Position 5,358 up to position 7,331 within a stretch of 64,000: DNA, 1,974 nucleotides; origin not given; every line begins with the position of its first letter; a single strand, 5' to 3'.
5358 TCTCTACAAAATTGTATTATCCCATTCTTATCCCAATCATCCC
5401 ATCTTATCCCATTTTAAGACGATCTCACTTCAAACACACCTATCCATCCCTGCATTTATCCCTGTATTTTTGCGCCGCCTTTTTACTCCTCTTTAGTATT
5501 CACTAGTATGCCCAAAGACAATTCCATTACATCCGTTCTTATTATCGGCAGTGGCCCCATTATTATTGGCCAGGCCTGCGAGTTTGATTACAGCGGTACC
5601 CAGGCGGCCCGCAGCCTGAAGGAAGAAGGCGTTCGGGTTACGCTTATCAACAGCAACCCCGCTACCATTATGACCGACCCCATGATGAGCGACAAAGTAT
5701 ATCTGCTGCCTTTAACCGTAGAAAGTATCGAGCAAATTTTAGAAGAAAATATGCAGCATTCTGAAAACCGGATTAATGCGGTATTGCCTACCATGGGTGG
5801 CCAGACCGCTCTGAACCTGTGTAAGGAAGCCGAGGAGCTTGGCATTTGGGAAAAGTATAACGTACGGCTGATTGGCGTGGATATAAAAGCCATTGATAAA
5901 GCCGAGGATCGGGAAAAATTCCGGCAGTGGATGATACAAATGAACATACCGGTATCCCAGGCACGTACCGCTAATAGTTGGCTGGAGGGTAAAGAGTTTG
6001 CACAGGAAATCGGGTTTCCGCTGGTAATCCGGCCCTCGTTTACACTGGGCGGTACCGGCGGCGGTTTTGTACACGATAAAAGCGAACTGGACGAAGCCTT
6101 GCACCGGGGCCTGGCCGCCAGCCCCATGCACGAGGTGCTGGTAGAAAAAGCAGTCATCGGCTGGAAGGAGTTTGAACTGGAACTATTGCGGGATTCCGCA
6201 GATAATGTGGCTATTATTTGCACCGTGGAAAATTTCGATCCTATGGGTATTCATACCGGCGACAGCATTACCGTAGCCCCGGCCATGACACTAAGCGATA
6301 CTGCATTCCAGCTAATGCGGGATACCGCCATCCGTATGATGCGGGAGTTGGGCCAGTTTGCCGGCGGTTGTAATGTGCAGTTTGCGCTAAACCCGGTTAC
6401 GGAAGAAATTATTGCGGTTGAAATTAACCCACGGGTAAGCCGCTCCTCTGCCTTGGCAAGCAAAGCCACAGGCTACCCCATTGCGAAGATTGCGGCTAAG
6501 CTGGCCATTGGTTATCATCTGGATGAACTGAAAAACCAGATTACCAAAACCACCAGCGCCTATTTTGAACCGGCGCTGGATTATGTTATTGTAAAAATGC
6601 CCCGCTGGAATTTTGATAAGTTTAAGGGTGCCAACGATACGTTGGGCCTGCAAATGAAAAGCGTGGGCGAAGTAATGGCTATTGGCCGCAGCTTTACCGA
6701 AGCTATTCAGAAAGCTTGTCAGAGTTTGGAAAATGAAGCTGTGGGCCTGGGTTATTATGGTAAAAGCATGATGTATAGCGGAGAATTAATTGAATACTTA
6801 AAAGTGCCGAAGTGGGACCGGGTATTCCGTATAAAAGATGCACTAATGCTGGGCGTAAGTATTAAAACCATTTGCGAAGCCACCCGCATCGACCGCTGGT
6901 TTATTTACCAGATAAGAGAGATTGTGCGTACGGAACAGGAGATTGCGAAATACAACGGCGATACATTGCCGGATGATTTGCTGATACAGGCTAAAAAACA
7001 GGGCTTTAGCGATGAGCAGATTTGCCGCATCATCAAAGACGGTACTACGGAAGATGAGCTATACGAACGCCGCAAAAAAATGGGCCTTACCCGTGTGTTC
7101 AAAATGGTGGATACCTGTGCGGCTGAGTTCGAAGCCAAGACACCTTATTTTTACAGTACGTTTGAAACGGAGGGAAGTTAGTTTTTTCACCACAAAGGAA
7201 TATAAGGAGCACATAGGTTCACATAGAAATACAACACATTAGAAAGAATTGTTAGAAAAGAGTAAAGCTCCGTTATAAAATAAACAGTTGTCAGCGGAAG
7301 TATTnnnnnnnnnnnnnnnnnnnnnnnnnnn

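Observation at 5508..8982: carB split into two intact ORFs at the interdomain linker by a 0.6-kb AT-rich insertion encoding a small membrane protein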

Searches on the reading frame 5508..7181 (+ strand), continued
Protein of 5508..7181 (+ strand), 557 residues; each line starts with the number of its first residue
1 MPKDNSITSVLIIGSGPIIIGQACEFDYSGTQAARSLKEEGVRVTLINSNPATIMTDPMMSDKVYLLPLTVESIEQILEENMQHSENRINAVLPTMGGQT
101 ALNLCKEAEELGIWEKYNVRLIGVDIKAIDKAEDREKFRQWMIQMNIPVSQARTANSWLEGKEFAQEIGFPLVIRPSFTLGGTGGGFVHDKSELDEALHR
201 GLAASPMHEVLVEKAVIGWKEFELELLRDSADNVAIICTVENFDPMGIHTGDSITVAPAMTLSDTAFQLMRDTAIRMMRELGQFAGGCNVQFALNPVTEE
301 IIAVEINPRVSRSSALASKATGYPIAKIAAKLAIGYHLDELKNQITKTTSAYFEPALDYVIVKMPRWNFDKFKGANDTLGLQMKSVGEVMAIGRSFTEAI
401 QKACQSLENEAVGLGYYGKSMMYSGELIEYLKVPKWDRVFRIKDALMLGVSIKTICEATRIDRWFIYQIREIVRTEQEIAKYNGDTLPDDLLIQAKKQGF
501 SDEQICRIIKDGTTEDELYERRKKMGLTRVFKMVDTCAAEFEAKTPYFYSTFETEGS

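Call 14: find_encoding_contigs(protein=P0001, flank=6000, max_places=1)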
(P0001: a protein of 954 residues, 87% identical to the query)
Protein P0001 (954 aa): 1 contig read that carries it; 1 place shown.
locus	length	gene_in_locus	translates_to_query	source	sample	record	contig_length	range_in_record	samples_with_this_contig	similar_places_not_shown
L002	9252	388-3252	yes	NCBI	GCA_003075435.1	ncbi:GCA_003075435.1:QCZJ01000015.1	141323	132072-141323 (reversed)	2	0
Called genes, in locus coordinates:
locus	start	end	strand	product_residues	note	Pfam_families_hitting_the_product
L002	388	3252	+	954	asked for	PF25596:CPSase_L_D1, PF13549:ATP-grasp_5 (faint), PF02786:CPSase_L_D2, PF02787:CPSase_L_D3, PF25596:CPSase_L_D1, PF02222:ATP-grasp (weak), PF02786:CPSase_L_D2, PF07478:Dala_Dala_lig_C (weak), +3 more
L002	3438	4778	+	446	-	PF02812:ELFV_dehydrog_N, PF00208:ELFV_dehydrog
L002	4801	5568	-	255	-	PF00459:Inositol_P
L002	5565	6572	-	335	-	PF00685:Sulfotransfer_1 (weak), PF13469:Sulfotransfer_3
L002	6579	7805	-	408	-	PF02417:Chromate_transp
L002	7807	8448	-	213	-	PF01583:APS_kinase, PF13238:AAA_18 (weak), PF13671:AAA_33 (weak)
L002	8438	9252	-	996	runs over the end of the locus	PF19543:GH123_N, PF22680:Glyco_hydro_123_N_2 (faint)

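Call 15: find_encoding_contigs(protein=P0002, flank=6000, max_places=1)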
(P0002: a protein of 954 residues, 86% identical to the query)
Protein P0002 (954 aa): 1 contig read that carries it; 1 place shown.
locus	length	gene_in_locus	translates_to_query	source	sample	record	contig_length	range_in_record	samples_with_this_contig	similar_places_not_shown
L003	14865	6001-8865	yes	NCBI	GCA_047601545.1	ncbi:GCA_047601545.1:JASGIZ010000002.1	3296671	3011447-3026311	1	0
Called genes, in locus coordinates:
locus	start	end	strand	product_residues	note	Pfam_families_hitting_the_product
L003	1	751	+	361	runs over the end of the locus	PF17996:CE2_N, PF00657:Lipase_GDSL, PF13472:Lipase_GDSL_2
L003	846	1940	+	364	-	PF12911:OppC_N, PF00528:BPD_transp_1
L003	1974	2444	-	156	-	PF13404:HTH_AsnC-type, PF13412:HTH_24, PF01037:AsnC_trans_reg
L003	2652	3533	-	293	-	PF00902:TatC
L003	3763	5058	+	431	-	PF00512:HisKA, PF02518:HATPase_c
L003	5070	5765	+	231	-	PF00072:Response_reg, PF00486:Trans_reg_C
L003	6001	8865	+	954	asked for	PF25596:CPSase_L_D1, PF13549:ATP-grasp_5 (faint), PF01071:GARS_A (faint), PF02786:CPSase_L_D2, PF02787:CPSase_L_D3, PF25596:CPSase_L_D1, PF02786:CPSase_L_D2, PF07478:Dala_Dala_lig_C, +3 more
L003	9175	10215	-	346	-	PF03965:Penicillinase_R (weak), PF02661:Fic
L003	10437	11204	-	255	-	PF00459:Inositol_P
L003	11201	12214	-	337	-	PF00685:Sulfotransfer_1 (weak), PF13469:Sulfotransfer_3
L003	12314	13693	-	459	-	-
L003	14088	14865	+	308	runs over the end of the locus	PF00294:PfkB, PF08543:Phos_pyr_kin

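Call 36: list_cluster_members(proteins=[window:5508-7178:+, window:7801-8979:+, window:7305-7775:+, L001:3460-5130:+, L001:5741-6919:+, window:9378-10010:+])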
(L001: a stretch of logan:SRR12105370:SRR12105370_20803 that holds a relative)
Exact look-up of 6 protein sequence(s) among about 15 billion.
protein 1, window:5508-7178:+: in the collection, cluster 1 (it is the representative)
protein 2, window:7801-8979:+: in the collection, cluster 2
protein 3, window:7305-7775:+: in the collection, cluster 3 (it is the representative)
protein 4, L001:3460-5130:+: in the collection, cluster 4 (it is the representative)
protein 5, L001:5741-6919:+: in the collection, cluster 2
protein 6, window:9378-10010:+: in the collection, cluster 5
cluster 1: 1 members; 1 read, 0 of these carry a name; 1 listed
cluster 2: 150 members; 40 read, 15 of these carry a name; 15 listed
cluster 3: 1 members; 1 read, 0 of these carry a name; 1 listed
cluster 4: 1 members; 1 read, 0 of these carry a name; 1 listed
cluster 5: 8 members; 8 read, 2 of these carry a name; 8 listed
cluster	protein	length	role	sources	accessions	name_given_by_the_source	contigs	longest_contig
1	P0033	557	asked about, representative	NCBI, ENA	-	-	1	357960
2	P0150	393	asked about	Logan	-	-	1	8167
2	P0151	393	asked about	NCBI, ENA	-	-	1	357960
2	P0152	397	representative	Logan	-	-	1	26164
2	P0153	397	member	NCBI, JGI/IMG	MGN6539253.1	MAG: ATP-grasp domain-containing protein [Ginsengibacter sp.] | carbamoyl-phosphate synthase large subunit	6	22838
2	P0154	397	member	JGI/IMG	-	carbamoyl-phosphate synthase large subunit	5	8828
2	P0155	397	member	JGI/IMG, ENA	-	carbamoyl-phosphate synthase large subunit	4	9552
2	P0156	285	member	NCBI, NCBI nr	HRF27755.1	MAG TPA: ATP-grasp domain-containing protein, partial [Ferruginibacter sp.] | ATP-grasp domain-containing protein [Ferruginibacter sp.]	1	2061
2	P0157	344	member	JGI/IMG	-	carbamoyl-phosphate synthase large subunit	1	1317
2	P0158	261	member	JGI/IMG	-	carbamoyl-phosphate synthase large subunit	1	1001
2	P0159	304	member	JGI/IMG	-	carbamoyl-phosphate synthase large subunit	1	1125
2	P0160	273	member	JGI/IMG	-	carbamoyl-phosphate synthase large subunit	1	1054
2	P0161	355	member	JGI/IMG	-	carbamoyl-phosphate synthase large subunit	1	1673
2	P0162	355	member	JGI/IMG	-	carbamoyl-phosphate synthase large subunit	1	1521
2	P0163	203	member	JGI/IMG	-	carbamoyl-phosphate synthase large subunit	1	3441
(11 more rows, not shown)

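Call 37: find_encoding_contigs(protein=P0153, flank=8000, max_places=6)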
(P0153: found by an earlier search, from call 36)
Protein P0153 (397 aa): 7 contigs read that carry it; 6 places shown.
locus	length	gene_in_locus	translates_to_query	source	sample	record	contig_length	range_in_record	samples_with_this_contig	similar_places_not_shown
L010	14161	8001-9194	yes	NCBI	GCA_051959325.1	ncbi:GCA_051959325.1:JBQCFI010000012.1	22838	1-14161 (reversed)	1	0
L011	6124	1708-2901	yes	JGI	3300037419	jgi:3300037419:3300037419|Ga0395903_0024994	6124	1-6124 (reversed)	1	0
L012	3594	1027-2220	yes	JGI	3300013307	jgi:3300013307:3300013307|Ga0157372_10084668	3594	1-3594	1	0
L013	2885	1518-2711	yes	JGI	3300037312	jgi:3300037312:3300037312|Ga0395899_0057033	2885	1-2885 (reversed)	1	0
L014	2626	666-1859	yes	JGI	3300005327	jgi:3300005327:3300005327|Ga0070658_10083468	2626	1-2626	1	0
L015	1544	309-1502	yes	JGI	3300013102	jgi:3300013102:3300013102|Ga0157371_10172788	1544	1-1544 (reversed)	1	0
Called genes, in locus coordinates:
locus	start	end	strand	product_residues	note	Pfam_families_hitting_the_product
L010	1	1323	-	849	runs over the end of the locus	PF01565:FAD_binding_4, PF02913:FAD-oxidase_C, PF13183:Fer4_8, PF13534:Fer4_17 (weak)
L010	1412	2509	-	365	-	PF02746:MR_MLE_N, PF13378:MR_MLE_C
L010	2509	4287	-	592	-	PF02776:TPP_enzyme_N, PF00205:TPP_enzyme_M, PF02775:TPP_enzyme_C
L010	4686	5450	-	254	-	PF00535:Glycos_transf_2, PF10111:Glyco_tranf_2_2 (weak)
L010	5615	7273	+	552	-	PF25596:CPSase_L_D1, PF02786:CPSase_L_D2, PF02222:ATP-grasp (weak), PF07478:Dala_Dala_lig_C (faint), PF02787:CPSase_L_D3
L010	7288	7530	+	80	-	PF03683:UPF0175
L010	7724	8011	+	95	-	PF11848:DUF3368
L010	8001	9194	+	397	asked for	PF25596:CPSase_L_D1, PF01071:GARS_A (weak), PF02222:ATP-grasp, PF02655:ATP-grasp_3, PF02786:CPSase_L_D2, PF07478:Dala_Dala_lig_C, PF15632:ATPgrasp_Ter (weak)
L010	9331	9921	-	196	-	PF13505:OMP_b-brl, PF13568:OMP_b-brl_2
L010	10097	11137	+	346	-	PF17773:UPF0176_N, PF00581:Rhodanese, PF12368:Rhodanese_C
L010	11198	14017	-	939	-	PF18962:Por_Secre_tail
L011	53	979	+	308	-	PF02786:CPSase_L_D2, PF02787:CPSase_L_D3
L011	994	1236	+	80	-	PF03683:UPF0175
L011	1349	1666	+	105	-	PF11848:DUF3368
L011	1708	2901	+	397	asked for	PF25596:CPSase_L_D1, PF01071:GARS_A (weak), PF02222:ATP-grasp, PF02655:ATP-grasp_3, PF02786:CPSase_L_D2, PF07478:Dala_Dala_lig_C, PF15632:ATPgrasp_Ter (weak)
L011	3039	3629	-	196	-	PF13505:OMP_b-brl, PF13568:OMP_b-brl_2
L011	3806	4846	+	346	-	PF17773:UPF0176_N, PF00581:Rhodanese, PF12368:Rhodanese_C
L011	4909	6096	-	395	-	PF18962:Por_Secre_tail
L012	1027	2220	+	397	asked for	PF25596:CPSase_L_D1, PF01071:GARS_A (weak), PF02222:ATP-grasp, PF02655:ATP-grasp_3, PF02786:CPSase_L_D2, PF07478:Dala_Dala_lig_C, PF15632:ATPgrasp_Ter (weak)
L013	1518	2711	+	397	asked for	PF25596:CPSase_L_D1, PF01071:GARS_A (weak), PF02222:ATP-grasp, PF02655:ATP-grasp_3, PF02786:CPSase_L_D2, PF07478:Dala_Dala_lig_C, PF15632:ATPgrasp_Ter (weak)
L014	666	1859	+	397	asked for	PF25596:CPSase_L_D1, PF01071:GARS_A (weak), PF02222:ATP-grasp, PF02655:ATP-grasp_3, PF02786:CPSase_L_D2, PF07478:Dala_Dala_lig_C, PF15632:ATPgrasp_Ter (weak)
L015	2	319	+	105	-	?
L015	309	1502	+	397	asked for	PF25596:CPSase_L_D1, PF01071:GARS_A (weak), PF02222:ATP-grasp, PF02655:ATP-grasp_3, PF02786:CPSase_L_D2, PF07478:Dala_Dala_lig_C, PF15632:ATPgrasp_Ter (weak)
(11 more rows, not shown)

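Call 38: find_encoding_contigs(protein=P0152, flank=8000, max_places=3)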
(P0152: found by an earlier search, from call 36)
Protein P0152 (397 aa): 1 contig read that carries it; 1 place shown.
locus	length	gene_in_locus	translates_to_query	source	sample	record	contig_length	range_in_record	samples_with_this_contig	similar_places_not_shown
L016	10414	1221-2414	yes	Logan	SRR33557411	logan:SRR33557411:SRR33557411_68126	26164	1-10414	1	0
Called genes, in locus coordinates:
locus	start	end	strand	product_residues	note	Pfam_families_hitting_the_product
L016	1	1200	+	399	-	?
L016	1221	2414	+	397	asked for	PF25596:CPSase_L_D1, PF02222:ATP-grasp (weak), PF02655:ATP-grasp_3 (faint), PF02786:CPSase_L_D2, PF07478:Dala_Dala_lig_C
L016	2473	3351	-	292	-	PF13568:OMP_b-brl_2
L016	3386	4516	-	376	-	-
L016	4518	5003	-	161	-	PF07638:Sigma70_ECF, PF04542:Sigma70_r2, PF08281:Sigma70_r4_2, PF04545:Sigma70_r4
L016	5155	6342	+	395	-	PF00155:Aminotran_1_2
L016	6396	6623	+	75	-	PF04255:DUF433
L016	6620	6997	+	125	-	PF18480:DUF5615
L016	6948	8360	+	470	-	PF02589:LUD_dom, PF13187:Fer4_9 (faint), PF00037:Fer4 (faint), PF12838:Fer4_7 (weak), PF13183:Fer4_8, PF13237:Fer4_10 (faint), PF13484:Fer4_16 (faint), PF13534:Fer4_17 (weak), +1 more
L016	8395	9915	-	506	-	PF02142:MGS, PF01808:AICARFT_IMPCHas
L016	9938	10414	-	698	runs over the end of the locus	PF13567:DUF4131, PF03772:Competence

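Call 44: find_encoding_contigs(protein=P0017, flank=5000, max_places=1)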
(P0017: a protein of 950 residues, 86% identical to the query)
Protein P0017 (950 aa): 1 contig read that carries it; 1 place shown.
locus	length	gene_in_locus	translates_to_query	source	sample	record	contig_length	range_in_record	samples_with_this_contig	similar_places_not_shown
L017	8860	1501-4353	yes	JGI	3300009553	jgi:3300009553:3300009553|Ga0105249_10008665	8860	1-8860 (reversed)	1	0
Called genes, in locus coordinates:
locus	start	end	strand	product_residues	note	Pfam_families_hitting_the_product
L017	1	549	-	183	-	?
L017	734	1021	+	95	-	-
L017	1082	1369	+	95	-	-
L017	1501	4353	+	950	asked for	PF25596:CPSase_L_D1, PF02222:ATP-grasp (weak), PF02786:CPSase_L_D2, PF02787:CPSase_L_D3, PF25596:CPSase_L_D1, PF02655:ATP-grasp_3 (weak), PF02786:CPSase_L_D2, PF07478:Dala_Dala_lig_C, +5 more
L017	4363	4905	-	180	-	PF00300:His_Phos_1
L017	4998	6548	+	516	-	PF13567:DUF4131, PF03772:Competence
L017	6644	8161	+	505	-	PF02142:MGS, PF01808:AICARFT_IMPCHas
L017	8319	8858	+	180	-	?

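Call 45: find_encoding_contigs(protein=P0088, flank=5000, max_places=1)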
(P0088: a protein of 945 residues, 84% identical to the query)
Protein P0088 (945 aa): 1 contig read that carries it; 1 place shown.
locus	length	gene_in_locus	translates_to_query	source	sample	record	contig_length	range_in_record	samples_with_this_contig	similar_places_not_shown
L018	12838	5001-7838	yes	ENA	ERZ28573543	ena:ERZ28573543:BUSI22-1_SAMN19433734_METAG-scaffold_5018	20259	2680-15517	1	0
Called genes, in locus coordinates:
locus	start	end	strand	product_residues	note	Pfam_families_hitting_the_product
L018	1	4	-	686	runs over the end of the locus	PF06480:FtsH_ext (weak), PF00004:AAA, PF07728:AAA_5 (faint), PF17862:AAA_lid_3, PF01434:Peptidase_M41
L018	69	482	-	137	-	PF02410:RsfS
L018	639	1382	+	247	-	PF03099:BPL_LplA_LipB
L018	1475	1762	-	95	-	-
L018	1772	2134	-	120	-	-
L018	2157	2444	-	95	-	PF00578:AhpC-TSA, PF08534:Redoxin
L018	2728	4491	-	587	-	PF01551:Peptidase_M23, PF19077:Big_13 (faint)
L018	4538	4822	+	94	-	-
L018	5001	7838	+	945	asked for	PF25596:CPSase_L_D1, PF02222:ATP-grasp (weak), PF02786:CPSase_L_D2, PF07478:Dala_Dala_lig_C (weak), PF02787:CPSase_L_D3, PF25596:CPSase_L_D1, PF02786:CPSase_L_D2, PF02222:ATP-grasp (weak), +5 more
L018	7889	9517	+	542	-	PF12708:Pect-lyase_RHGA_epim (weak)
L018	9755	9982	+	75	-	-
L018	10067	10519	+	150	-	PF11412:DsbD_N (weak)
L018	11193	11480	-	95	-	-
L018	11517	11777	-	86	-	-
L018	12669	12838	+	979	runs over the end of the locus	PF00675:Peptidase_M16, PF05193:Peptidase_M16_C, PF00675:Peptidase_M16 (weak), PF05193:Peptidase_M16_C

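Call 60: search_protein_families(library=pfam, proteins=[L010:7288-7530:+, L010:7724-8011:+, L011:1349-1666:+], max_evalue=0.001)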
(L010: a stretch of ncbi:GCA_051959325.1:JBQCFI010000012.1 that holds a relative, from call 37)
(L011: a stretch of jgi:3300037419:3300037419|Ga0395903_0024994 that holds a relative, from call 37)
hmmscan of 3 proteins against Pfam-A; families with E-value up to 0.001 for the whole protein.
L010:7288-7530:+ (80 aa): 1 family
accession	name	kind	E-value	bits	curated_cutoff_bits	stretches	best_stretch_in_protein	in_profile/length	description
PF03683.19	UPF0175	-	4e-16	58.9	27.9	1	6-74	3-75/75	Uncharacterised protein family (UPF0175)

L010:7724-8011:+ (95 aa): 1 family
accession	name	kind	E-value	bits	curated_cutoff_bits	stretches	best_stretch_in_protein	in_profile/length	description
PF11848.13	DUF3368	-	3e-12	46.7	27.3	1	46-92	1-46/46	Domain of unknown function (DUF3368)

L011:1349-1666:+ (105 aa): 1 family
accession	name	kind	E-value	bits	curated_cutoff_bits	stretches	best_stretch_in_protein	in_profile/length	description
PF11848.13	DUF3368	-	0.00047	20.4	27.3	1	73-99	1-27/46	Domain of unknown function (DUF3368)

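Call 82: list_cluster_members(proteins=[L010:5615-7270:+, L010:7288-7527:+, P0154, P0155])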
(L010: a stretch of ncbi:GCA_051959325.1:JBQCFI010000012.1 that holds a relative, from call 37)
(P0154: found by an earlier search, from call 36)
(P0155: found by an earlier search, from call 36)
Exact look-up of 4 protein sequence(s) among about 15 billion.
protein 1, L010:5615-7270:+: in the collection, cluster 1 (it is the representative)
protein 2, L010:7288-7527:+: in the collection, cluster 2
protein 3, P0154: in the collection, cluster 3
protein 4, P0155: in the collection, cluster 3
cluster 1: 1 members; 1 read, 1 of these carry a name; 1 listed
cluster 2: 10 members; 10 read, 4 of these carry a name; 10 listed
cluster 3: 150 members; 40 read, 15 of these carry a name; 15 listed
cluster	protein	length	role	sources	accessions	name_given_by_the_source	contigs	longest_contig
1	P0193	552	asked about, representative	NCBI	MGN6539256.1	MAG: carbamoyl-phosphate synthase large subunit [Ginsengibacter sp.]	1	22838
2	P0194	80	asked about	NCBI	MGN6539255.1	MAG: UPF0175 family protein [Ginsengibacter sp.]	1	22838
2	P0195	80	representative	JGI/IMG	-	predicted HTH domain antitoxin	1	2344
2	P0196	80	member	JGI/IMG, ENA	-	predicted HTH domain antitoxin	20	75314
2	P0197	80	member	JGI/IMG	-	predicted HTH domain antitoxin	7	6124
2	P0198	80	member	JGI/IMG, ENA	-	-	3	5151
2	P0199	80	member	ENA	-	-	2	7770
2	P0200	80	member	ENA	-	-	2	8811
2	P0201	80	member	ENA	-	-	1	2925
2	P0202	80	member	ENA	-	-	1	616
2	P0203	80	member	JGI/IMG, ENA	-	-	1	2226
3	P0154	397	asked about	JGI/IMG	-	carbamoyl-phosphate synthase large subunit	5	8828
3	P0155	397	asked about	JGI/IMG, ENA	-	carbamoyl-phosphate synthase large subunit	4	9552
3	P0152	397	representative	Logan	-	-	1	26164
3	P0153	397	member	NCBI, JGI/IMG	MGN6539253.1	MAG: ATP-grasp domain-containing protein [Ginsengibacter sp.] | carbamoyl-phosphate synthase large subunit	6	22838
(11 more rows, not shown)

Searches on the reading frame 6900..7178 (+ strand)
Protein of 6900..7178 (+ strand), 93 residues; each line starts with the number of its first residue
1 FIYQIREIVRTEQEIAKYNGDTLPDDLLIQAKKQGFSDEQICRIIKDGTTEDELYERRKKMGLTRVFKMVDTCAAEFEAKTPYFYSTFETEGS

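Call 73: search_solved_structures(query=window:6900-7178:+, show_alignments=1, max_evalue=0.001)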
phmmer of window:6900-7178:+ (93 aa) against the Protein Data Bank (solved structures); distinct sequences matched with E-value up to 0.001: 5.
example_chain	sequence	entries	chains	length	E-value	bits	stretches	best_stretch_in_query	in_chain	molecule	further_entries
1a9x_A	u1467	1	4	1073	5e-14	55.4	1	1-91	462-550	CARBAMOYL PHOSPHATE SYNTHETASE (LARGE CHAIN)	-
1bxr_A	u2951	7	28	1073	5e-14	55.4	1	1-91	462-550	CARBAMOYL-PHOSPHATE SYNTHASE | CARBAMOYL PHOSPHATE SYNTHETASE: LARGE SUBUNIT | CARBAMOYL PHOSPHATE SYNTHETASE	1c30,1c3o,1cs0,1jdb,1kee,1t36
1ce8_A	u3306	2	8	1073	5e-14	55.4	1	1-91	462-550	PROTEIN (CARBAMOYL-PHOSPHATE SYNTHASE) | carbamoyl phosphate synthetase large chain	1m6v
5dot_A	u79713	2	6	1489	1.2e-09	41.4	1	1-89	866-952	Carbamoyl-phosphate synthase [ammonia], mitochondrial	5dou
6uel_A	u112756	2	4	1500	1.2e-09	41.4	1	1-89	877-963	Carbamoyl-phosphate synthase [ammonia], mitochondrial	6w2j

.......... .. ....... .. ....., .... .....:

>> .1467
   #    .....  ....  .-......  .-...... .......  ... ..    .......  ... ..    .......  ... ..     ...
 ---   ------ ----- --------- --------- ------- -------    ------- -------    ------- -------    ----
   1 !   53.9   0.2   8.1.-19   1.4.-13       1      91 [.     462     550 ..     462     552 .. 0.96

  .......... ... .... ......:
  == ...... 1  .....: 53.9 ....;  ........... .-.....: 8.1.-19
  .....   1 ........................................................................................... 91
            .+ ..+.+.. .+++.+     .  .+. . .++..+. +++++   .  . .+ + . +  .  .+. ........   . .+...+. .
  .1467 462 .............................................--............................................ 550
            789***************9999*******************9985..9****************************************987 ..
